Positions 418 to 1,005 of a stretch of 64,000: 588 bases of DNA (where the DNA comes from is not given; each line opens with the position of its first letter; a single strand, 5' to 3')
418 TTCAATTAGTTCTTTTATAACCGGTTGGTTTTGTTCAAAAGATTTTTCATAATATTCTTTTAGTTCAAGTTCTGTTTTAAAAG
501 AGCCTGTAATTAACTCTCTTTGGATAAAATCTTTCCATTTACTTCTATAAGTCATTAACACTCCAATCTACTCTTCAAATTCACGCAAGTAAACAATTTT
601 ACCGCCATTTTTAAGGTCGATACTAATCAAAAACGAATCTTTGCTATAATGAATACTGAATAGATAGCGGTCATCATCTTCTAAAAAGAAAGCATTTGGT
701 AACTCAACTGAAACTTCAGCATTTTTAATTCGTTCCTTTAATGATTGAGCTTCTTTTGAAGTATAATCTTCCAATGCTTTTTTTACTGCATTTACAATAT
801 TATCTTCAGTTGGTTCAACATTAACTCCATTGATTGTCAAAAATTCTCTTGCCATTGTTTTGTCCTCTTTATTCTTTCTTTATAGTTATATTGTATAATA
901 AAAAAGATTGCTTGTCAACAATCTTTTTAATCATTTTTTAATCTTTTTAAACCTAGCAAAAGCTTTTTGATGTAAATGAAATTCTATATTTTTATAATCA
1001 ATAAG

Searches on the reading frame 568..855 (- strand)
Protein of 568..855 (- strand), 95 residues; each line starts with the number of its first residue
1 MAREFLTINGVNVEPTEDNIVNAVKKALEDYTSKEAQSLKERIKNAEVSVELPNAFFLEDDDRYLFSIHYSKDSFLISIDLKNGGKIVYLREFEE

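Call 97: search_protein_families(library=pfam, alignment_id=A4, max_evalue=0.001)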
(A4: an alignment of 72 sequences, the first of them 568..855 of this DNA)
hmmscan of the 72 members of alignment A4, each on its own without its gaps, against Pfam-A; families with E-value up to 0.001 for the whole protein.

A. member 1, window:568-855:- (95 aa): 0 families

B. families by the number of members that match (of 72 scanned): 20 families
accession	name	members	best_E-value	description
PF13328.12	HD_4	2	2.8e-11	HD domain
PF06161.16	DUF975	1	1.5e-21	Protein of unknown function (DUF975)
PF09643.15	YopX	1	2.9e-20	YopX protein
PF09414.15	RNA_ligase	1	1.3e-17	RNA ligase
PF03235.19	GmrSD_N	1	4.1e-15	GmrSD restriction endonuclease, N-terminal domain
PF03749.19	SfsA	1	8.5e-14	Sugar fermentation stimulation protein RE domain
PF18143.6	HAD_SAK_2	1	1.3e-10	HAD domain in Swiss Army Knife RNA repair proteins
PF00583.31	Acetyltransf_1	1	2.7e-10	Acetyltransferase (GNAT) family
PF24240.1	DUF7448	1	1.9e-09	Domain of unknown function (DUF7448)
PF13508.13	Acetyltransf_7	1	1.1e-08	Acetyltransferase (GNAT) domain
PF06908.16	YpsA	1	1.7e-08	YspA SLOG family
PF01464.25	SLT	1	3.5e-08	Transglycosylase SLT domain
PF17746.7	SfsA_N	1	1.9e-07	SfsA N-terminal OB domain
PF10263.15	SprT-like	1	2.3e-05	SprT-like family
PF01966.28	HD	1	3.7e-05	HD domain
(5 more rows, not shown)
